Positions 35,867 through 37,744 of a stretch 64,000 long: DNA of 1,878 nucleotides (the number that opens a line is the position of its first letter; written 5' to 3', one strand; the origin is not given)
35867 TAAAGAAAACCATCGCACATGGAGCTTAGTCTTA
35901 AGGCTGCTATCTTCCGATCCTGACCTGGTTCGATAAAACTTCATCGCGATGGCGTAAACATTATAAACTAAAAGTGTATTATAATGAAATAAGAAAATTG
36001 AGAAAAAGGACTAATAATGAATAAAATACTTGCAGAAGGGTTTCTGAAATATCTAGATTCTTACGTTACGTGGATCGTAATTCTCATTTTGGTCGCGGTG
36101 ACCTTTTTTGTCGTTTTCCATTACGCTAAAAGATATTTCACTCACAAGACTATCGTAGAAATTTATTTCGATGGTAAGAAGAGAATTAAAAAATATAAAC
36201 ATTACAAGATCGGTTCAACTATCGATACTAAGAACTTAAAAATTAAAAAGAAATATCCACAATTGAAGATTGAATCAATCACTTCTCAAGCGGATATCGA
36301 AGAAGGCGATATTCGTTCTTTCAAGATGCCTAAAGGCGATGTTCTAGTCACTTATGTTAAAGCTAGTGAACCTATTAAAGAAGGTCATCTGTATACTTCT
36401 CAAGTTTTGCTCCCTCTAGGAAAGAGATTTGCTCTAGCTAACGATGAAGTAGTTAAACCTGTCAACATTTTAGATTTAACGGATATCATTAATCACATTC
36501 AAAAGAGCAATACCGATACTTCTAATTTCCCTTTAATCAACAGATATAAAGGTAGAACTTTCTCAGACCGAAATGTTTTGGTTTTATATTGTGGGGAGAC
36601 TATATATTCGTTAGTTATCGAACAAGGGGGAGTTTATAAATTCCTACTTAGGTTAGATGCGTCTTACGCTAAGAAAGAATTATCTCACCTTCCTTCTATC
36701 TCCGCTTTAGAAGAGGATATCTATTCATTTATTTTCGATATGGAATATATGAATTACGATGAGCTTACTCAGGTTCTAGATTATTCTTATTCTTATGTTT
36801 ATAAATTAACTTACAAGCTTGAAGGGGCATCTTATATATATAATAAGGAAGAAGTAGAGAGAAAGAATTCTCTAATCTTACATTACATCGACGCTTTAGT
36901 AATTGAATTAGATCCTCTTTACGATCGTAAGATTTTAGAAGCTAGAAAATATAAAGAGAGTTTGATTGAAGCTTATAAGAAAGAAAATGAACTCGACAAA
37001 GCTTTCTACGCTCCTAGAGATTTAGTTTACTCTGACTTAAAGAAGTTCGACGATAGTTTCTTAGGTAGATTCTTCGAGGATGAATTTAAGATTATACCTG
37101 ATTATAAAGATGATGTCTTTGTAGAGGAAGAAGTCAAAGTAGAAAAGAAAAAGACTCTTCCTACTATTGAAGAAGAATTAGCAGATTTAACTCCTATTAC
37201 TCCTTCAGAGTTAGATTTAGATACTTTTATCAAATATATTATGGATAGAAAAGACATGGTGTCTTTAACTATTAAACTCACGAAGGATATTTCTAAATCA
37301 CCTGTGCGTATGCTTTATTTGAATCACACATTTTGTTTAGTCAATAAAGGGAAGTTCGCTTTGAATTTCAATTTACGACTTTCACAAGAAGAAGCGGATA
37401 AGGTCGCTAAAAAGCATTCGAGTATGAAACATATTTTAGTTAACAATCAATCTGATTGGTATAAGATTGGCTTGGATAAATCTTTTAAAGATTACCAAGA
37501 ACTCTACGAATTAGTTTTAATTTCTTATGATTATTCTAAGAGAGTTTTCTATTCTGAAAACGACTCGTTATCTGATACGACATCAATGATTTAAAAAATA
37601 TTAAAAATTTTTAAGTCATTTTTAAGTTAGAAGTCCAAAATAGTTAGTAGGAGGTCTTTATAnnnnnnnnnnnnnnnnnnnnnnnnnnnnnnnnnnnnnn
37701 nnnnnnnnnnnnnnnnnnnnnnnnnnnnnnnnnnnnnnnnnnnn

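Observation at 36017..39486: Gene pair: 525-aa TM-anchored protein of unknown function plus an InhA/M6-like lipoprotein metalloprotease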

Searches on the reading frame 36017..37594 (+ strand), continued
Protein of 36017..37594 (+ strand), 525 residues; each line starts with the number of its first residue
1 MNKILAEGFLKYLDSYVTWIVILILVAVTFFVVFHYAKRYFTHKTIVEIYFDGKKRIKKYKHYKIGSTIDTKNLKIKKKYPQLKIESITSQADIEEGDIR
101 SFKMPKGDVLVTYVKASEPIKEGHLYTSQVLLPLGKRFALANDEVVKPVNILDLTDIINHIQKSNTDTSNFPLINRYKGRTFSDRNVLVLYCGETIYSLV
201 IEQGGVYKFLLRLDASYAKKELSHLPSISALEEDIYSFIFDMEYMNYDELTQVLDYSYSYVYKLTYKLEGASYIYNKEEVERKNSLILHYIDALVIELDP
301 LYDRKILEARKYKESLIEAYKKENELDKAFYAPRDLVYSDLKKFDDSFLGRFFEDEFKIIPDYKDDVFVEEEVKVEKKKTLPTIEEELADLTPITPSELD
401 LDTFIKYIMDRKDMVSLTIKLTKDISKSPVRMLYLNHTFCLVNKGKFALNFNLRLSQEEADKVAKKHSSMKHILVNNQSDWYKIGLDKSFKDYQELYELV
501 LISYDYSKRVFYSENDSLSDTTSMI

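Call 69: list_cluster_members(proteins=[window:36017-37594:+, window:37663-39486:+, window:33280-34548:+, L008:5759-7369:+, L012:4100-5707:+, P0130, P0135, P0139, P0146, P0149])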
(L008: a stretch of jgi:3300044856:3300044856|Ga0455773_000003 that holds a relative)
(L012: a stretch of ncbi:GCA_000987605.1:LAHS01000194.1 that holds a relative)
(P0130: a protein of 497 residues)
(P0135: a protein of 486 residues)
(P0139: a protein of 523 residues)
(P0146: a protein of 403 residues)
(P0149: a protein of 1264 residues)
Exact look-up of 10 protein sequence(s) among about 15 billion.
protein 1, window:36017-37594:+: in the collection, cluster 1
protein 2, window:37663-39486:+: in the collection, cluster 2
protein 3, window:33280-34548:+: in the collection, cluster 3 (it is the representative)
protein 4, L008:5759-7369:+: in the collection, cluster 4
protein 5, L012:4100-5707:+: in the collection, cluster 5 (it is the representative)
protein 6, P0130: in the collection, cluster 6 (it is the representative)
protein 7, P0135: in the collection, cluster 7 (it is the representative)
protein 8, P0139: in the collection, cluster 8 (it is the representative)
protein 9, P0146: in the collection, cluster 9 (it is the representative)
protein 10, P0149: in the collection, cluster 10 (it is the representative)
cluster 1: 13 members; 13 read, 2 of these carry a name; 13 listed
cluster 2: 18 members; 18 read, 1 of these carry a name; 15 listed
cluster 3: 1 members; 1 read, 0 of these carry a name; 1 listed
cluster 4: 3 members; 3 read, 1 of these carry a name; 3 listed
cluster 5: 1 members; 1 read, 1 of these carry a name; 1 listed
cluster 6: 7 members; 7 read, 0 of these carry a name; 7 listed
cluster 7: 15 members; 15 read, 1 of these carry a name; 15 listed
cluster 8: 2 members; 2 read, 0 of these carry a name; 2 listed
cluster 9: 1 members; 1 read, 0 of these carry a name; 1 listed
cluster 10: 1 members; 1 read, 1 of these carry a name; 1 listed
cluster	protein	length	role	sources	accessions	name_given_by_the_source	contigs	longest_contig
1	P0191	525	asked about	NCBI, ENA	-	-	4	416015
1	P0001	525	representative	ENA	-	-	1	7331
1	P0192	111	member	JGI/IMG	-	hypothetical protein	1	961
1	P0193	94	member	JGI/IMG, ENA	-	hypothetical protein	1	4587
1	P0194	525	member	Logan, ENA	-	-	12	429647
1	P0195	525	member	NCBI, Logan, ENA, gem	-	-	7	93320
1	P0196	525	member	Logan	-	-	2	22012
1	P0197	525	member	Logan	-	-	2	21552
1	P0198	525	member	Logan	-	-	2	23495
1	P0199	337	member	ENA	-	-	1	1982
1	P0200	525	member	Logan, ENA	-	-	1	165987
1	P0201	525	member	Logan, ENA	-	-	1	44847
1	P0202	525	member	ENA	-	-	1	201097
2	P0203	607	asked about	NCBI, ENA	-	-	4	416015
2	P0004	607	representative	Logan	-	-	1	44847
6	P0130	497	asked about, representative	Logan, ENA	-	-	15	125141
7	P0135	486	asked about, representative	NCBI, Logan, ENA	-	-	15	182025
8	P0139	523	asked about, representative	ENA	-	-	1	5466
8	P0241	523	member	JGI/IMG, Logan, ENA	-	-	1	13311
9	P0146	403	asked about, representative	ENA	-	-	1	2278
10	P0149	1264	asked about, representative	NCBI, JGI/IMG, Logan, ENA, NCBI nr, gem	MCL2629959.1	MAG: InlB B-repeat-containing protein [Firmicutes bacterium] | InlB B-repeat-containing protein [Bacillota bacterium]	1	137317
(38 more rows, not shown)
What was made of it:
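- JGI names one orthologue 'predicted DNA-binding protein (MmcQ/YjbR family)' (call 69). One X-bearing relative is named Candidatus Scatoplasma merdavium, a name that suggests a faecal source (call 69). JGI labels an orthologue as a predicted DNA-binding protein (call 69).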

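Call 75: find_encoding_contigs(protein=P0241, flank=6000, max_places=1)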
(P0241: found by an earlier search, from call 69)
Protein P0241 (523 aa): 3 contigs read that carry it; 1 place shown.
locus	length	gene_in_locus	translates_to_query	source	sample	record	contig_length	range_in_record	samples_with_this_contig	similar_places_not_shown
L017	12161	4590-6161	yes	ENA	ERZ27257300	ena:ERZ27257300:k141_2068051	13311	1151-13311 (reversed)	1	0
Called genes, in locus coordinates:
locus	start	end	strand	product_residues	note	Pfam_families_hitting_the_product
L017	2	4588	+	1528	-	?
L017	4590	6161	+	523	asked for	PF04237:YjbR (faint)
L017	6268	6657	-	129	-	PF11969:DcpS_C, PF01230:HIT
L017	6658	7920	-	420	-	PF13167:GTP-bdg_N, PF16360:GTP-bdg_M, PF01926:MMR_HSR1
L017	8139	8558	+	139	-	-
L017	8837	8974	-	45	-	-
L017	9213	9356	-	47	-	-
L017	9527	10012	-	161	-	-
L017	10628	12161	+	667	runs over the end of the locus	PF02861:Clp_N (faint), PF13401:AAA_22 (faint), PF05621:TniB (faint), PF13191:AAA_16 (weak), PF00004:AAA, PF17871:AAA_lid_9, PF07724:AAA_2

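Call 76: find_encoding_contigs(protein=P0149, flank=6000, max_places=1)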
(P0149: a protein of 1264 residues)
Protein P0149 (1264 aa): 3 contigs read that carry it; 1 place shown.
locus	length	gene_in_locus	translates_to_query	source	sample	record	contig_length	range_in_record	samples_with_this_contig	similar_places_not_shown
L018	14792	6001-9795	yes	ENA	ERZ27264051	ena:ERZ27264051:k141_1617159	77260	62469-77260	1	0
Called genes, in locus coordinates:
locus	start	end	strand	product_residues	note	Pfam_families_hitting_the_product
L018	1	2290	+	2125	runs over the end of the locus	PF23197:IG_AIR9 (faint), PF16709:SCAB-Ig (faint), PF00404:Dockerin_1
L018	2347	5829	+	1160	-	PF24489:Ig_J_second (faint)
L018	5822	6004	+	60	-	-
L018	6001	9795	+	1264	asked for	PF09479:Flg_new, PF18998:Flg_new_2 (faint), PF04237:YjbR (faint)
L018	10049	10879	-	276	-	PF04468:PSP1, PF28472:PSP1_3rd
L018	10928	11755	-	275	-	PF13177:DNA_pol3_delta2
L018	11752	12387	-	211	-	PF02223:Thymidylate_kin, PF13521:AAA_28 (faint)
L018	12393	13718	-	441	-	PF01276:OKR_DC_1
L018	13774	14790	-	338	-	?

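Call 77: search_protein_families(library=pfam, proteins=[L017:2-4588:+, L018:2347-5829:+], max_evalue=0.01)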
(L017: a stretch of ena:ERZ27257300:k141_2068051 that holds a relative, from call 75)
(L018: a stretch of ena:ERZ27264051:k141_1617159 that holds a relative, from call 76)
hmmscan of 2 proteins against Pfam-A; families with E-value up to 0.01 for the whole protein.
L017:2-4588:+ (1528 aa): 6 families
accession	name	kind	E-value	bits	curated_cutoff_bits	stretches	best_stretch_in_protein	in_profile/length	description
PF25390.1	WD40_RLD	-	1.5e-29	103.9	150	2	1-211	164-342/363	RCC1-like domain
PF09479.16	Flg_new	-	3.6e-23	81.9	27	3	611-677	1-64/65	Listeria-Bacteroides repeat domain (List_Bact_rpt)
PF00415.24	RCC1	-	6.9e-17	62.2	21.7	1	62-84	2-27/50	Regulator of chromosome condensation (RCC1) repeat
PF13540.12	RCC1_2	-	7.8e-16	57.8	22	1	233-257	4-28/30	Regulator of chromosome condensation (RCC1) repeat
PF21601.3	GldM_2nd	-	4.6e-06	27.5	24.4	0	1068-1111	16-59/98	GldM second domain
PF11614.14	FixG_C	-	0.0034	18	25.6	0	1204-1275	32-89/119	IG-like fold at C-terminal of FixG, putative oxidoreductase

L018:2347-5829:+ (1160 aa): 5 families
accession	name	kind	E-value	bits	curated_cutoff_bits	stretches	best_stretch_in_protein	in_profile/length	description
PF09479.16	Flg_new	-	3.1e-06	27.6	27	1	1034-1095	3-64/65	Listeria-Bacteroides repeat domain (List_Bact_rpt)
PF24489.1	Ig_J_second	-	2.4e-05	24.7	27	0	544-572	53-79/105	Tip attachment protein J second Ig-like domain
PF00041.27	fn3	-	2.8e-05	24.7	25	0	542-574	40-72/84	Fibronectin type III domain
PF23608.1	Ig_ILCR1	-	0.0003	21.3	27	0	509-575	26-90/114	ILCR1 Ig-like domain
PF10179.15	NDNF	-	0.0037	17.8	27.3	0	552-588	90-126/127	Neuron-derived neurotrophic factor, first Fn(III) domain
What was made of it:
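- Distant relatives sit next to giant surface-protein genes (calls 75-77).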

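Call 89: find_related_loci(query=A3, collection=metagenome_contigs, flank=10000)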
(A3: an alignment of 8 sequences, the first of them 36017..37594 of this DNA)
Query A3 (525 aa) in metagenome_contigs; peptide patterns used: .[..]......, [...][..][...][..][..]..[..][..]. (x = any residue, [..] = any of these).
266 stretches matched a pattern; 13 encode a relative of the query (tblastn E <= 1e-3); 13 distinct loci.
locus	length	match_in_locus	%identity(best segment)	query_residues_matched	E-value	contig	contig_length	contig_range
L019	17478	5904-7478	99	1-525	0e+0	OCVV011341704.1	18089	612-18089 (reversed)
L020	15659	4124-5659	35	6-518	9e-106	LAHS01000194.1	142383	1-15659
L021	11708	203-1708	36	19-512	8e-94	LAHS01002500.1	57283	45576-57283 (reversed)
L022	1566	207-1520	37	1-435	2e-86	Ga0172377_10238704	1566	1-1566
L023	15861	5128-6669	31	1-512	1e-76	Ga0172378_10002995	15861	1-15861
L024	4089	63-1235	36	129-516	7e-76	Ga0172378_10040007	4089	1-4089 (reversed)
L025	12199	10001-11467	33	29-512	2e-70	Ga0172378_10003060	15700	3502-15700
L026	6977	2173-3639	33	29-512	2e-70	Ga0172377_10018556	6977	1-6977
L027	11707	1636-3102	33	29-512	8e-70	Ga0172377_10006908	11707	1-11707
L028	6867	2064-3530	33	29-512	3e-69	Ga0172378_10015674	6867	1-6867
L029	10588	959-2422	30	30-512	3e-68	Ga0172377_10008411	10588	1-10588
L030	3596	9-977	40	205-524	3e-66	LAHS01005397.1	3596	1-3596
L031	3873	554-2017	28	30-512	1e-58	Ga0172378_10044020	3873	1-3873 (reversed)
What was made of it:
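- Tried and rejected: The 8-sequence alignment worked (call 89).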

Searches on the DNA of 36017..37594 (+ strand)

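Call 81: search_rna_families(sources=[L001, L005, L006, L008, L011, L012, L013, L015], threshold=gathering)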
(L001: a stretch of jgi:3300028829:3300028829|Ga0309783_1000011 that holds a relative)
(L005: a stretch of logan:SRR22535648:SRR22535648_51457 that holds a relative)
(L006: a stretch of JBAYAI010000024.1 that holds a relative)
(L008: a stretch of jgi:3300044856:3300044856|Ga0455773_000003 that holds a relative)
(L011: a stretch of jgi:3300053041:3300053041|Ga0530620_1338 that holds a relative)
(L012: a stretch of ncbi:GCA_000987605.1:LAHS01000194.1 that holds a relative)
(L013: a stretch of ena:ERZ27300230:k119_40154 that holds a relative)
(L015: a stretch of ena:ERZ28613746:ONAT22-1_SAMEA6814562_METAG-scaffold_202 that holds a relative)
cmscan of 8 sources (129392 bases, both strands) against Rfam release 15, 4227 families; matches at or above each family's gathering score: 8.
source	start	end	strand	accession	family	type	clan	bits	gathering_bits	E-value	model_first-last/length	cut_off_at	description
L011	2093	2190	-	RF00169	Bacteria_small_SRP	Gene;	CL00003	59.7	40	2.6e-10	1-97/97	no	Bacterial small signal recognition particle RNA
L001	9774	9859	-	RF00169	Bacteria_small_SRP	Gene;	CL00003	59.2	40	3.7e-10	1-97/97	no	Bacterial small signal recognition particle RNA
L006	4901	4986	-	RF00169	Bacteria_small_SRP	Gene;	CL00003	59.2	40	3.7e-10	1-97/97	no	Bacterial small signal recognition particle RNA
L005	1843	1940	-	RF00169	Bacteria_small_SRP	Gene;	CL00003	58.6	40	5.5e-10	1-97/97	no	Bacterial small signal recognition particle RNA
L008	2199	2297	-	RF00169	Bacteria_small_SRP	Gene;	CL00003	58.5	40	5.8e-10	1-97/97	no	Bacterial small signal recognition particle RNA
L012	3793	3890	-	RF00169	Bacteria_small_SRP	Gene;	CL00003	57.6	40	1.1e-09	1-97/97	no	Bacterial small signal recognition particle RNA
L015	7844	7941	-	RF00169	Bacteria_small_SRP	Gene;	CL00003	53.4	40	1.6e-08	1-97/97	no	Bacterial small signal recognition particle RNA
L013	6602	6699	-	RF00169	Bacteria_small_SRP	Gene;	CL00003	53.1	40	1.9e-08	1-97/97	no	Bacterial small signal recognition particle RNA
